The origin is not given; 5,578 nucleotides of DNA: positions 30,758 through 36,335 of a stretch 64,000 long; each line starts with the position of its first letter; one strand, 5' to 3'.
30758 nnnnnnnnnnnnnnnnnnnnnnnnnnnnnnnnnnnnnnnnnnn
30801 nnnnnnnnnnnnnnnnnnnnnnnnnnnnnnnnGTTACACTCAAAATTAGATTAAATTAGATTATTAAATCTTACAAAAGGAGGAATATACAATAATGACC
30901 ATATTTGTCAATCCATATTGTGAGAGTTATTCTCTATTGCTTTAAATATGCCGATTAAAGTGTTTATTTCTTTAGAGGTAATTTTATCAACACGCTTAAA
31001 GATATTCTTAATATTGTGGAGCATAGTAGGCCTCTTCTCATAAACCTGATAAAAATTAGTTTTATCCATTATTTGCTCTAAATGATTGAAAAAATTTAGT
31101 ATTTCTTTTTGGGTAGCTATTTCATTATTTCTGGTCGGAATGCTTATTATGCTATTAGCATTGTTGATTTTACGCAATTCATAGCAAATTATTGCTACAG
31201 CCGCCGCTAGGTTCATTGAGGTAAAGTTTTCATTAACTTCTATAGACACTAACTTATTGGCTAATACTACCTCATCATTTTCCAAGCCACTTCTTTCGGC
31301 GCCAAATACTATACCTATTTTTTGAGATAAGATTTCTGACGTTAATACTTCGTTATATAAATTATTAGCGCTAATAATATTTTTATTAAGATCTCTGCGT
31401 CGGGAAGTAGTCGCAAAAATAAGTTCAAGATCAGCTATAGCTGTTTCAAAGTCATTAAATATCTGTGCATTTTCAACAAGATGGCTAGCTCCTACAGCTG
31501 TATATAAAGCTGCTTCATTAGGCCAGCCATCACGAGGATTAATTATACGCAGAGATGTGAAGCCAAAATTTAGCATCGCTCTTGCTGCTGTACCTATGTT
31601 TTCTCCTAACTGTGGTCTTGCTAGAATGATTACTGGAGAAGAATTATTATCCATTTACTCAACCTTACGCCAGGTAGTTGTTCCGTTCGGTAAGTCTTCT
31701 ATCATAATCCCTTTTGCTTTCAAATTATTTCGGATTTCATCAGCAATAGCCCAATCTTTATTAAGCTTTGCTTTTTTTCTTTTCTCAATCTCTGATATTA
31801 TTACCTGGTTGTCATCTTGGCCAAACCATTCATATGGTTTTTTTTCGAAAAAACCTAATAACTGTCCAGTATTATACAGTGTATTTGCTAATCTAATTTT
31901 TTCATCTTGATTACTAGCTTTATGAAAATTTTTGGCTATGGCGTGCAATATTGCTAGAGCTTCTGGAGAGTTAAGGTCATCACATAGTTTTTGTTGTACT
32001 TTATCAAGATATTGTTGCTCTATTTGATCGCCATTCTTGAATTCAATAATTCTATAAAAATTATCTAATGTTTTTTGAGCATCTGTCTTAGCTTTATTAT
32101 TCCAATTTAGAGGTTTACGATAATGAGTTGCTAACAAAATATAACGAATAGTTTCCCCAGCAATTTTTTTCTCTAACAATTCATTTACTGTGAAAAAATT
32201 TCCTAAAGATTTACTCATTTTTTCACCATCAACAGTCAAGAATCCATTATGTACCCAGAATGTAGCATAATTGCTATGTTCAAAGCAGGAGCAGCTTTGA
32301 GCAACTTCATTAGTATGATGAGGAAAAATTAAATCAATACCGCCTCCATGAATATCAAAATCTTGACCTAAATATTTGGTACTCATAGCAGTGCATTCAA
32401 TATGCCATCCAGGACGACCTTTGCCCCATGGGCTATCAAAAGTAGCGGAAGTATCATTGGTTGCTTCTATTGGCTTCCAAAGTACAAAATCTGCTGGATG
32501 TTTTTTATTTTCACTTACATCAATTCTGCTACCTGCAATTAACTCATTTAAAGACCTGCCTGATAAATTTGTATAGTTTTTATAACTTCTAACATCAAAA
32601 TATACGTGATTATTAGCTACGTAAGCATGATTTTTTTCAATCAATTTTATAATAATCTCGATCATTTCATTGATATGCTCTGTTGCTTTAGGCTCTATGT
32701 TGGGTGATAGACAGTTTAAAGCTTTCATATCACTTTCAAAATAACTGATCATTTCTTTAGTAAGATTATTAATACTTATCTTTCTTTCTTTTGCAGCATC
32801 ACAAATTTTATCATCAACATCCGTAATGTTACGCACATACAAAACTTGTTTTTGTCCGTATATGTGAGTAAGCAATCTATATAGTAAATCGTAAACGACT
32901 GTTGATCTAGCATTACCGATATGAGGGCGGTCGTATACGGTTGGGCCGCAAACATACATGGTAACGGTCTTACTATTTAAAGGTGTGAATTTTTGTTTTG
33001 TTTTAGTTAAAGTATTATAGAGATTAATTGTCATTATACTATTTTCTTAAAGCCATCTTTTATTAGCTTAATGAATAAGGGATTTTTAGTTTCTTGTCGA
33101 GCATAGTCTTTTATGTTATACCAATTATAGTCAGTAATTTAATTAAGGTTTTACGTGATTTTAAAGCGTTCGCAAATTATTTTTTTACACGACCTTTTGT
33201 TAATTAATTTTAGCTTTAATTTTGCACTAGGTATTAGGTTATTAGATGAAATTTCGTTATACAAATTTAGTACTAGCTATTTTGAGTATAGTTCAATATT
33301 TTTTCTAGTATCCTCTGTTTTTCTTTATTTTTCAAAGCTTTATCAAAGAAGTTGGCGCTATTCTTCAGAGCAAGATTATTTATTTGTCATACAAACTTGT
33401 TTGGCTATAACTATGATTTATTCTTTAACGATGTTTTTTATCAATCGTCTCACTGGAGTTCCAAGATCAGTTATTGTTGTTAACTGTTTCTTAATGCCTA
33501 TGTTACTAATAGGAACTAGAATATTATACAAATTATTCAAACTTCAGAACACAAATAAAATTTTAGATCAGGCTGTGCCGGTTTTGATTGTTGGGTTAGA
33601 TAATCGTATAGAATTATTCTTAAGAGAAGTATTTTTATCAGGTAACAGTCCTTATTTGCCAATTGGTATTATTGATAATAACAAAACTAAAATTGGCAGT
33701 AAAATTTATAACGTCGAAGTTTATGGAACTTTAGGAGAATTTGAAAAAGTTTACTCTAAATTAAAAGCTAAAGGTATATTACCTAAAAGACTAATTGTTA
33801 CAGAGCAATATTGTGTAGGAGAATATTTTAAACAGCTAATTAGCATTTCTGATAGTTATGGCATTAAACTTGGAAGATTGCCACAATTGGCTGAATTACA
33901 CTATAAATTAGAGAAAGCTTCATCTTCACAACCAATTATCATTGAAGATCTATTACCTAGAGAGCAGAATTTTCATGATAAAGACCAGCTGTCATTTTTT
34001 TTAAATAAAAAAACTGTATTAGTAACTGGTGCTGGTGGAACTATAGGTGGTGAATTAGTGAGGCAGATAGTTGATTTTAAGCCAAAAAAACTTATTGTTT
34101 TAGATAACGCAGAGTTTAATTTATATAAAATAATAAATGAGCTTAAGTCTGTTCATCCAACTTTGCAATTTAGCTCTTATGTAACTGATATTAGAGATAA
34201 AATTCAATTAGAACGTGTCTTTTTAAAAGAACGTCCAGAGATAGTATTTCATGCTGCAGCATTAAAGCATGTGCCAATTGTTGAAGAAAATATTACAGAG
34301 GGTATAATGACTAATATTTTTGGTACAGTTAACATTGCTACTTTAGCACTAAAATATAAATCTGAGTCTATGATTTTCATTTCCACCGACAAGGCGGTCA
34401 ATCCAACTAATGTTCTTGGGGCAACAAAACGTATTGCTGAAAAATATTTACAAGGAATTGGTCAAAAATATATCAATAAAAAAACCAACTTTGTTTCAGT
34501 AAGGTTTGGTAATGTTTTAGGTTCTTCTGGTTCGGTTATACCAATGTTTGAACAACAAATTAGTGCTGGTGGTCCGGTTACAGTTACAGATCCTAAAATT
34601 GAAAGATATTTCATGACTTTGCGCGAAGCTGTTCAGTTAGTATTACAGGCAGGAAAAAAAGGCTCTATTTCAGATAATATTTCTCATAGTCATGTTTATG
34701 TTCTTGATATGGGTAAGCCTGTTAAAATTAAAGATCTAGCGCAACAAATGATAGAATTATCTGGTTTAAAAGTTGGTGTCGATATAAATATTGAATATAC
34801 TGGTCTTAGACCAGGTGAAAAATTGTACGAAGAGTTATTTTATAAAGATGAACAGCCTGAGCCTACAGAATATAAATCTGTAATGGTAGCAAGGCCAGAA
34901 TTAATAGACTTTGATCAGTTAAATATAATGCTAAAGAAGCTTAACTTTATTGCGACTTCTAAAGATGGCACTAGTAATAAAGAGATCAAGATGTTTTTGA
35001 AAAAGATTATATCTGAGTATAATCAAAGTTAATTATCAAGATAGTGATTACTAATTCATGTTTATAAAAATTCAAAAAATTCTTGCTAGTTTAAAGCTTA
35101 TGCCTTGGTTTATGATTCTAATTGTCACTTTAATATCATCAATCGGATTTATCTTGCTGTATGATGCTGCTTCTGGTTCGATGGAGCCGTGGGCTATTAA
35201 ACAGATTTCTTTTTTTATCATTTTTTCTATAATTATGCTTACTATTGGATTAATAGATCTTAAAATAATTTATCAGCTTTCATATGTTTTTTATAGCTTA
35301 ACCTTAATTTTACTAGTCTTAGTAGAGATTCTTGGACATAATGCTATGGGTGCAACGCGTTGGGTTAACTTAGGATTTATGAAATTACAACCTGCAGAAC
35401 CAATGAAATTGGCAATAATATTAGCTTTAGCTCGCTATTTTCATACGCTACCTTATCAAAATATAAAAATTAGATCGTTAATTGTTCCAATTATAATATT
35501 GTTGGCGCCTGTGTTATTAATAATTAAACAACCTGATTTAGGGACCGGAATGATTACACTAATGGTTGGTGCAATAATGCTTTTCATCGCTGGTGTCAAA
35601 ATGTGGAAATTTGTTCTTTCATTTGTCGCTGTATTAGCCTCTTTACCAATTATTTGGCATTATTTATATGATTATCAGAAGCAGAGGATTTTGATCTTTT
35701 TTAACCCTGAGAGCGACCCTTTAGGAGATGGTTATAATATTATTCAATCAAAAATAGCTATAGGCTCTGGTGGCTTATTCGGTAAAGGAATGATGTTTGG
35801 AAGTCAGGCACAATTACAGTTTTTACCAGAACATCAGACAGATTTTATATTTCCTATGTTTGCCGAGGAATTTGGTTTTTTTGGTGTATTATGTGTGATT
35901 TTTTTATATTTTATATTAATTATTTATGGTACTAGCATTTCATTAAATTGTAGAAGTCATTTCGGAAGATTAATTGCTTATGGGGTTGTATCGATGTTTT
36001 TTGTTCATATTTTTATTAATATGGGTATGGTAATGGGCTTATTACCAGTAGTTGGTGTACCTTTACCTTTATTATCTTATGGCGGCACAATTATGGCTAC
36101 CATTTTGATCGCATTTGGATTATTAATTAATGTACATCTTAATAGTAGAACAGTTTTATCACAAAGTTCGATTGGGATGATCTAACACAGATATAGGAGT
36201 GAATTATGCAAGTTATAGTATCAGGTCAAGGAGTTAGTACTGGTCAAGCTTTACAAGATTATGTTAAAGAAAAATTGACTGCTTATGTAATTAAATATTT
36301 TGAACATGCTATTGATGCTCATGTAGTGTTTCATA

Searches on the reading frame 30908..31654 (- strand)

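Call 35: search_protein_families(library=pfam, proteins=[window:30908-31654:-], max_evalue=0.00001)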
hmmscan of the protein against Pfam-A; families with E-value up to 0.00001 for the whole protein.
window:30908-31654:- (248 aa): 1 family
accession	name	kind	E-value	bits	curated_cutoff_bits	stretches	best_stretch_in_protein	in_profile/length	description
PF00588.24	SpoU_methylase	-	2.3e-25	89.8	29.7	1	8-158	3-142/142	SpoU rRNA Methylase family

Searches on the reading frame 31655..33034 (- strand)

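Call 35: search_protein_families(library=pfam, proteins=[window:31655-33034:-], max_evalue=0.00001)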
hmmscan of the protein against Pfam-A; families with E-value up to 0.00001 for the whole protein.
window:31655-33034:- (459 aa): 5 families
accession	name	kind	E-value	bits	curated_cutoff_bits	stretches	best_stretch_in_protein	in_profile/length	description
PF01406.26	tRNA-synt_1e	-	3e-117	391.7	27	1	16-319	2-299/301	tRNA synthetases class I (C) catalytic domain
PF09334.17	tRNA-synt_1g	-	1.7e-12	47.3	20.1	0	260-304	315-358/391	tRNA synthetases class I (M)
PF09190.17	DALR_2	-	6.2e-09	36.7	22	1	345-397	1-57/57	DALR domain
PF00133.28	tRNA-synt_1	-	1.5e-08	34.3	22.7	1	226-311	329-413/414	tRNA synthetases class I (I, L, M and V)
PF01921.24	tRNA-synt_1f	-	9.2e-06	25.2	27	0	265-331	275-337/360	tRNA synthetases class I (K)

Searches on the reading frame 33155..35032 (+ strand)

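Call 35: search_protein_families(library=pfam, proteins=[window:33155-35032:+], max_evalue=0.00001)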
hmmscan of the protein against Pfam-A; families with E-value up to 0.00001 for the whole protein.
window:33155-35032:+ (625 aa): 7 families
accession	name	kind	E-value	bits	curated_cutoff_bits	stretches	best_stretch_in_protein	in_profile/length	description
PF02719.21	Polysacc_synt_2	-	1.6e-112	375.9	20.2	1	288-580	1-292/293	Polysaccharide biosynthesis protein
PF01370.27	Epimerase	-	1.7e-19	70.6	20.9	1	288-502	1-227/240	NAD dependent epimerase/dehydratase family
PF16363.11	GDP_Man_Dehyd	-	2.2e-11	44.3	27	1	289-412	1-130/332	GDP-mannose 4,6 dehydratase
PF04321.23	RmlD_sub_bind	-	9e-11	41.8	27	1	287-430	2-134/287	RmlD substrate binding domain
PF01073.25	3Beta_HSD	-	1.2e-08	34.7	22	1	289-417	1-122/280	3-beta hydroxysteroid dehydrogenase/isomerase family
PF00106.31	adh_short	-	6.6e-07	29.4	26.6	1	286-445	1-173/195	short chain dehydrogenase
PF07993.18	NAD_binding_4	-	3.6e-06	26.7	20.1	0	356-429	84-154/258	Male sterility protein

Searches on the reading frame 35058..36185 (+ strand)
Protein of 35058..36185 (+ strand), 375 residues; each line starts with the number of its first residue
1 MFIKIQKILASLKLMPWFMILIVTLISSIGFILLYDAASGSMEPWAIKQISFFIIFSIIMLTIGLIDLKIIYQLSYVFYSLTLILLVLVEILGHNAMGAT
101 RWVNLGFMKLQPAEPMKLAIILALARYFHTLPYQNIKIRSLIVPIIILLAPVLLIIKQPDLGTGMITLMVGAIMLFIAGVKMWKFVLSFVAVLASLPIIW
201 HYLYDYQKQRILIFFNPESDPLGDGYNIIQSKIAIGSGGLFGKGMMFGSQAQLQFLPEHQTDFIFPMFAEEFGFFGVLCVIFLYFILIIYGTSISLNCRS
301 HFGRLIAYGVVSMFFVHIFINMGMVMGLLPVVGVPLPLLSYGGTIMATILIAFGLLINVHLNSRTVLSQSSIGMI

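Call 35: search_protein_families(library=pfam, proteins=[window:35058-36185:+], max_evalue=0.00001)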
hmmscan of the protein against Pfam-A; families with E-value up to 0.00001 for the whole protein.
window:35058-36185:+ (375 aa): 1 family
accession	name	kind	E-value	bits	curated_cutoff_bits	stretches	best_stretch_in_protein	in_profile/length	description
PF01098.24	FTSW_RODA_SPOVE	-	2.7e-97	326.4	26.4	1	18-364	3-355/356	Cell cycle protein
